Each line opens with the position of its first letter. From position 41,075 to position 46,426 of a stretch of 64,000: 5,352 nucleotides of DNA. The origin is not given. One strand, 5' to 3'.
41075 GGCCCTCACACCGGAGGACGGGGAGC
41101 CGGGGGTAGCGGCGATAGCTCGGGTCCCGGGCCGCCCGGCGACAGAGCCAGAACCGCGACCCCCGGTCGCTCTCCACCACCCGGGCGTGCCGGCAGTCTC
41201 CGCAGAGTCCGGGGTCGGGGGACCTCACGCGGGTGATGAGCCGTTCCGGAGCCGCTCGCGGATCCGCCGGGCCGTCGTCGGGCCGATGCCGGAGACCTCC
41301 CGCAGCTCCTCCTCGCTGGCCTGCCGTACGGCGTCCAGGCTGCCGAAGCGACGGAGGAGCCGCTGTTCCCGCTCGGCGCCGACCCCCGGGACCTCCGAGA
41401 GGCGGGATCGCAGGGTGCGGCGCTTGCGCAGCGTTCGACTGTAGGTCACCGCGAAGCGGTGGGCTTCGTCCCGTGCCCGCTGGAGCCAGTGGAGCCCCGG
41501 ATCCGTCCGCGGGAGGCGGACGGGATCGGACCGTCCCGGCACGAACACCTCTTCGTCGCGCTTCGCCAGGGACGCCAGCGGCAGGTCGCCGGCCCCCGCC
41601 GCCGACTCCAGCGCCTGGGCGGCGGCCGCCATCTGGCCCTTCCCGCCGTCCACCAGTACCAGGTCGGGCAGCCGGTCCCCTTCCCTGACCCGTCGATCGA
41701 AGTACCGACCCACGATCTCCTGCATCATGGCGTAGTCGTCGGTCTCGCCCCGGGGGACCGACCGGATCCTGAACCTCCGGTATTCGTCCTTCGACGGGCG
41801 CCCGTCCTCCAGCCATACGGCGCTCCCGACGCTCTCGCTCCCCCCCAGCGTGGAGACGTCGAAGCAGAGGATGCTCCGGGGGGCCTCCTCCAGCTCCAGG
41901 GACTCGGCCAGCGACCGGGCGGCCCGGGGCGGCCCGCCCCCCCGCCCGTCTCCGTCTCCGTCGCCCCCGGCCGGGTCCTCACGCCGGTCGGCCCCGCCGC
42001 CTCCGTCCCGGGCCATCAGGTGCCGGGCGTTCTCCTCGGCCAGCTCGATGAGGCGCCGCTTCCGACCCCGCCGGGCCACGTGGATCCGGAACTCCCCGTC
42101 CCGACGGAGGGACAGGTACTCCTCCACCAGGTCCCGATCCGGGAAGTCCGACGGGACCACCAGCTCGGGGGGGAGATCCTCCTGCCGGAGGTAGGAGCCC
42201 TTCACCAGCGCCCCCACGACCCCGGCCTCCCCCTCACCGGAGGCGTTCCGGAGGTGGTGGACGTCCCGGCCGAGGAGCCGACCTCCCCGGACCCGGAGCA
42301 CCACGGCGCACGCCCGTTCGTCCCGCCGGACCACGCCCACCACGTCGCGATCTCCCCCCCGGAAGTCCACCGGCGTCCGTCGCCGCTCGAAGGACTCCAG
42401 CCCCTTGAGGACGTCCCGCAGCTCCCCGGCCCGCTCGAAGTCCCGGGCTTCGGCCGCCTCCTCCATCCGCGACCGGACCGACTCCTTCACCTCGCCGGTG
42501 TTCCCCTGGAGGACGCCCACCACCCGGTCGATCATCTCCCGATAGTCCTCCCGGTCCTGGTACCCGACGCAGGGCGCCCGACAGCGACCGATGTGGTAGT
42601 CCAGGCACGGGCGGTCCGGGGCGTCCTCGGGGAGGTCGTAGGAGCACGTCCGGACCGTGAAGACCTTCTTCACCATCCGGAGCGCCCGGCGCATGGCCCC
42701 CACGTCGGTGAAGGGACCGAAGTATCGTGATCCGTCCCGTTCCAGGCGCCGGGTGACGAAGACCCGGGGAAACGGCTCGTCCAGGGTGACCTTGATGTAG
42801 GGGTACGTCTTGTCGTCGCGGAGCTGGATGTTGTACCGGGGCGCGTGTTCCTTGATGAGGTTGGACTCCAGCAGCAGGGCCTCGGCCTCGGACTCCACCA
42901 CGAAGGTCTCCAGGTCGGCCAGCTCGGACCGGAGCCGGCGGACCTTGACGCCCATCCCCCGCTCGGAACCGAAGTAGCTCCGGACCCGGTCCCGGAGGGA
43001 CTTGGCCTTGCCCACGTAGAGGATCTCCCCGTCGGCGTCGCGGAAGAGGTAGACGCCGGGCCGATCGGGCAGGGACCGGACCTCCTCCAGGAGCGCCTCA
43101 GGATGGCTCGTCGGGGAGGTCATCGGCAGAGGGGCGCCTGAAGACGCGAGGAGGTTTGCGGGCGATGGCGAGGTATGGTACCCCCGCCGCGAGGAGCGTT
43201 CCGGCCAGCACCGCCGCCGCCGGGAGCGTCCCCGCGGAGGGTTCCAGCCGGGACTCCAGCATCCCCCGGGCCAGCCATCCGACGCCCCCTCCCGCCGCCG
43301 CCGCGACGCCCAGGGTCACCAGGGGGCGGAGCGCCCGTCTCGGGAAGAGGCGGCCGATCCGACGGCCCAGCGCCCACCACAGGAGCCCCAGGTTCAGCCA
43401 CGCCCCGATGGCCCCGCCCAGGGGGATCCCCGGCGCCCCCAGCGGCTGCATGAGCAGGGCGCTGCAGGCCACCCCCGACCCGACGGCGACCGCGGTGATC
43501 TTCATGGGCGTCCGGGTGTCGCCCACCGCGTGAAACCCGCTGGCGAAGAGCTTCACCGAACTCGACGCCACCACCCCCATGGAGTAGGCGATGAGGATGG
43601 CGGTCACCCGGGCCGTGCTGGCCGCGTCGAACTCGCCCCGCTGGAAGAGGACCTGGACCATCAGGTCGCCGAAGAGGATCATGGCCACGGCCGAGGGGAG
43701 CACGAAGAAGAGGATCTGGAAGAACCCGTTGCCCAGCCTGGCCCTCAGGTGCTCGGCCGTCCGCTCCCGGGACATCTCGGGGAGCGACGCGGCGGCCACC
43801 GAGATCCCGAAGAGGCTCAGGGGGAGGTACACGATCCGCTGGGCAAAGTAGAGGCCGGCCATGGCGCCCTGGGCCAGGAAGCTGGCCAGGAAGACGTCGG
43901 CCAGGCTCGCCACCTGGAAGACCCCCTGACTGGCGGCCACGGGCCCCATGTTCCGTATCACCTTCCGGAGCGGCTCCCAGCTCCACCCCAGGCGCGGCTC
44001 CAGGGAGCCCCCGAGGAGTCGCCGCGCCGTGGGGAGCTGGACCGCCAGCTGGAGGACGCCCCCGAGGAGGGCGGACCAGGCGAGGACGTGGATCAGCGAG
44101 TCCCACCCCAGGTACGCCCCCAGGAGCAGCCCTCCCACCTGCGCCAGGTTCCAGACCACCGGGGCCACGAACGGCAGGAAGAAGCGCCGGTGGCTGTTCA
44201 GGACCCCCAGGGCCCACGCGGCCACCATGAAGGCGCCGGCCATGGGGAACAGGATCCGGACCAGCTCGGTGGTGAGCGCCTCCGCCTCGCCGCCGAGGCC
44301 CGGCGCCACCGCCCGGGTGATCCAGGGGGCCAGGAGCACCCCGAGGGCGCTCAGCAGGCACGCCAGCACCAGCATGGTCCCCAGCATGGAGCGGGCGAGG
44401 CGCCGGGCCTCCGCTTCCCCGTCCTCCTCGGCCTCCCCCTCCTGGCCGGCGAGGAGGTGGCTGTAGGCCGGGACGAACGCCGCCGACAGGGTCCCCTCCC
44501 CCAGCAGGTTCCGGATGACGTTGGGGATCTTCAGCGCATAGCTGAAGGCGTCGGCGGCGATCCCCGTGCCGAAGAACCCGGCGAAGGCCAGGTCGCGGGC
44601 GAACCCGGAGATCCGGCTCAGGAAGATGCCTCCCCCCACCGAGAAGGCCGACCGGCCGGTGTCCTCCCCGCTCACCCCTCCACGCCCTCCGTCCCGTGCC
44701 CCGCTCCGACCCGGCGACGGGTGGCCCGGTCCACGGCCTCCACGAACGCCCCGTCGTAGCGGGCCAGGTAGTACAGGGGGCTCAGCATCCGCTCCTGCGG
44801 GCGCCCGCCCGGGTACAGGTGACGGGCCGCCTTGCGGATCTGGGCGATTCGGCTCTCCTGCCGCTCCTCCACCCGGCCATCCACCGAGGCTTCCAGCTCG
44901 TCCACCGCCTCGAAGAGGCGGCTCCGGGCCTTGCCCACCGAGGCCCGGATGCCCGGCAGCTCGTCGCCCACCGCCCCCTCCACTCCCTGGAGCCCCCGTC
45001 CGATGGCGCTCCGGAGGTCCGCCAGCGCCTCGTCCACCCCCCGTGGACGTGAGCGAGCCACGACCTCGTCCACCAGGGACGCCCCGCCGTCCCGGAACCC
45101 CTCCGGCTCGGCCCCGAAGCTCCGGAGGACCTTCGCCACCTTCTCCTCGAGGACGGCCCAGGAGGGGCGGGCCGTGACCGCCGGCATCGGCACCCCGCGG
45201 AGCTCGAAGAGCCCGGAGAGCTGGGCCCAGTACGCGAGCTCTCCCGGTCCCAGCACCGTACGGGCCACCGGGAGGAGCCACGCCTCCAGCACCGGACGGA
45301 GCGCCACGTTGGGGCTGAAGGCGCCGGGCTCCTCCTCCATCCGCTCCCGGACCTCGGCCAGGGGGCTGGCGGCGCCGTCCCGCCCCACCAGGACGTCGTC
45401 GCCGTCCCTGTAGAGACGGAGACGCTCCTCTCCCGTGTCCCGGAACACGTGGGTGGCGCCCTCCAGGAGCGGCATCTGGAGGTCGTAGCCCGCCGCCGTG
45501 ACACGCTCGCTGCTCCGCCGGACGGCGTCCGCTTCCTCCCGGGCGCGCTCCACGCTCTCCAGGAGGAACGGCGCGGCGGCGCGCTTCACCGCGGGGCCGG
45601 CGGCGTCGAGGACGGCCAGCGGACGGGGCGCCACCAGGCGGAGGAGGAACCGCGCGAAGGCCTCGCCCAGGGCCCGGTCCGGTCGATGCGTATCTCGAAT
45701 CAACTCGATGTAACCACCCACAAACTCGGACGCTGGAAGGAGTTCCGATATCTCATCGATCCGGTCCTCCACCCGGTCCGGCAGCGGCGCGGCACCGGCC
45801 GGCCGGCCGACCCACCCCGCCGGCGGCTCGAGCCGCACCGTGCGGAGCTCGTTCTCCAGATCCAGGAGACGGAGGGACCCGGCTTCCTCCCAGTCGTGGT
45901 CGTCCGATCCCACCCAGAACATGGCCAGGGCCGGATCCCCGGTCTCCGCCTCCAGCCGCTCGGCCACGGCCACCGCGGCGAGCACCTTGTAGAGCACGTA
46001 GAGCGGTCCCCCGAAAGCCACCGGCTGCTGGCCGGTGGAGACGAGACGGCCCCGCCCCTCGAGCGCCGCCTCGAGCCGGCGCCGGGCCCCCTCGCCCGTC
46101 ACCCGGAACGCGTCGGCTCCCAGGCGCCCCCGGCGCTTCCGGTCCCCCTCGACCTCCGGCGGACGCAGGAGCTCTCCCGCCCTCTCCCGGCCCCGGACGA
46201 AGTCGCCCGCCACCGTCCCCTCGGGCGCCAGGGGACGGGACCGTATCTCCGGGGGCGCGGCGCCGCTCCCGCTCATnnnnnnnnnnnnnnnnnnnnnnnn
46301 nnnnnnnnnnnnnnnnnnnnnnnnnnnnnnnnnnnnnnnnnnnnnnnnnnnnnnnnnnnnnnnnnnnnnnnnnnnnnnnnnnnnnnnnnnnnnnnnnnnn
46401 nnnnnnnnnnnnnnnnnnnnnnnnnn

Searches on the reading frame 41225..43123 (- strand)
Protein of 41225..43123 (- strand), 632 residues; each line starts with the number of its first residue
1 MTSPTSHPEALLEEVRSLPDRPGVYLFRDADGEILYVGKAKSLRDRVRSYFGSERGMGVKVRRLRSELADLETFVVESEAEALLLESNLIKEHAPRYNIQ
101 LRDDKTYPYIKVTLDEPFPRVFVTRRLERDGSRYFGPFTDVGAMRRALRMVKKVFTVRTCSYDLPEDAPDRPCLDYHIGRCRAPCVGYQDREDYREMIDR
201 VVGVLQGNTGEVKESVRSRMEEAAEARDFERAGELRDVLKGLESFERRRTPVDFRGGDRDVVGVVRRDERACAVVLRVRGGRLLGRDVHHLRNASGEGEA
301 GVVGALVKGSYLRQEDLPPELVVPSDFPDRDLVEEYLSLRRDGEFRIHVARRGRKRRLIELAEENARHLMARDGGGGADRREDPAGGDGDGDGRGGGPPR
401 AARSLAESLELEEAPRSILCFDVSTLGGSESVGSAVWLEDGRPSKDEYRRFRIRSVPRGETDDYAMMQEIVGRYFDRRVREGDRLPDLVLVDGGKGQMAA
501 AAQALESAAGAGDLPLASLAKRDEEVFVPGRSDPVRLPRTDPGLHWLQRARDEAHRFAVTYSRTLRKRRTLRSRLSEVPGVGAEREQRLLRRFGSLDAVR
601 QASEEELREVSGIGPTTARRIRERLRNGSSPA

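Call 48: search_protein_families(library=pfam, proteins=[window:41225-43123:-], max_evalue=0.00001)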
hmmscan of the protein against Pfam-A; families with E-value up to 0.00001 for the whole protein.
window:41225-43123:- (632 aa): 8 families
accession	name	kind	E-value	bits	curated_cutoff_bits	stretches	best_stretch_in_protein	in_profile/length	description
PF08459.17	UvrC_RNaseH_dom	-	5.9e-48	163.2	22.3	1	407-559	2-159/159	UvrC RNAse H endonuclease domain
PF22920.2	UvrC_RNaseH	-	2e-29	102.3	24.3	1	258-372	1-115/116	UvrC Ribonuclease H-like domain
PF14520.12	HHH_5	-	1.4e-12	48.3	27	1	574-626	3-56/57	Helix-hairpin-helix domain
PF12826.13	HHH_2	-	3.9e-10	40.2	27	1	578-625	8-55/64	Helix-hairpin-helix motif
PF01541.30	GIY-YIG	-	5.9e-09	36.5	22.6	1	22-98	2-78/78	GIY-YIG catalytic domain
PF00633.29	HHH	-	1.7e-08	34.3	24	1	595-623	1-29/30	Helix-hairpin-helix motif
PF24348.1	DUF7508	-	1e-07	32.5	26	1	13-62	13-61/79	Domain of unknown function (DUF7508)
PF02151.25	UVR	-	1.5e-07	31.4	21.5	1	211-243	2-34/36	UvrB/uvrC motif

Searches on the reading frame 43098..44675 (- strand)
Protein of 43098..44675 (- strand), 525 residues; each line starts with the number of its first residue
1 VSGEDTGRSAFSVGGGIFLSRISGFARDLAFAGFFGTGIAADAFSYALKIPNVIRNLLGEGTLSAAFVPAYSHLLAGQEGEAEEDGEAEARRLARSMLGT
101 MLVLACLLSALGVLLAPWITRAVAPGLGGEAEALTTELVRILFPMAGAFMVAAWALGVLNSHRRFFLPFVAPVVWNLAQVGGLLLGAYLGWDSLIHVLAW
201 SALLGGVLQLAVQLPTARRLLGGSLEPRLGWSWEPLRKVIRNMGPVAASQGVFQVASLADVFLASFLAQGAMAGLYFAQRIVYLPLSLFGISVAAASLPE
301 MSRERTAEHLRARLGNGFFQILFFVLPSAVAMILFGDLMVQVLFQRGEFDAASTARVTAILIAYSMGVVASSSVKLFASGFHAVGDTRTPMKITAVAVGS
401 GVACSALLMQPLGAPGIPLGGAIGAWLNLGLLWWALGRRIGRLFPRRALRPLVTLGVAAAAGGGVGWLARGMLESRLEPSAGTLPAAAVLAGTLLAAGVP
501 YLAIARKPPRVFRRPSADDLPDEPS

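Call 48: search_protein_families(library=pfam, proteins=[window:43098-44675:-], max_evalue=0.00001)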
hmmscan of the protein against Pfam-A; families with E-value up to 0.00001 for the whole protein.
window:43098-44675:- (525 aa): 3 families
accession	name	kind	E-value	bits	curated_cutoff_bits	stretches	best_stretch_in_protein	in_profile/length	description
PF03023.19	MurJ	-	2.1e-99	333.6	27.4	1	32-471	2-434/451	Lipid II flippase MurJ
PF01554.23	MatE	-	1.8e-07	31.4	24.9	1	245-402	1-156/161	MatE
PF13440.11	Polysacc_synt_3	-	9.5e-06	25.5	23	0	160-344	106-284/293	Polysaccharide biosynthesis protein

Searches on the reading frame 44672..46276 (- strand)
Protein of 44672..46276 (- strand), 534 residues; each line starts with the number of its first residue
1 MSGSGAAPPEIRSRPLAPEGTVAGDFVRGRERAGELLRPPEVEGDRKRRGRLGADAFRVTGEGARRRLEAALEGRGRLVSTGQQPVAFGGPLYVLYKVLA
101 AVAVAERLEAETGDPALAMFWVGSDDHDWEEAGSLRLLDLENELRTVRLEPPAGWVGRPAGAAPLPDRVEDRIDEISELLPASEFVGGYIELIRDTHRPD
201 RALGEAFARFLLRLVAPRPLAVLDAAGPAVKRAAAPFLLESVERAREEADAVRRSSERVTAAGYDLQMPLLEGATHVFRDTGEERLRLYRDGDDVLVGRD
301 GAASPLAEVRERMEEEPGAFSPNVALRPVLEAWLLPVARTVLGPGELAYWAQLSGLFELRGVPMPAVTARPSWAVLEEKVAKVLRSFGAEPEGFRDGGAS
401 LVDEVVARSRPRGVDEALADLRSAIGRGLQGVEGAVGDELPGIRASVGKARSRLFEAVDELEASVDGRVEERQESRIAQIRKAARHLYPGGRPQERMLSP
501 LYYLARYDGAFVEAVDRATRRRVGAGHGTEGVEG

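Call 48: search_protein_families(library=pfam, proteins=[window:44672-46276:-], max_evalue=0.00001)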
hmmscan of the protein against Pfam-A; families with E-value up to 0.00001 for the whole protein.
window:44672-46276:- (534 aa): 2 families
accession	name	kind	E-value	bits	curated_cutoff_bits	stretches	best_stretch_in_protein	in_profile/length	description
PF10079.15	Rossmann-like_BshC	-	7.7e-59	200.4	27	1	74-370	83-379/380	Bacillithiol biosynthesis BshC, N-terminal Rossmann-like domain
PF24850.1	CC_BshC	-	1.6e-14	54.5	27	1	375-514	3-142/159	Bacillithiol biosynthesis BshC, C-terminal coiled-coil domain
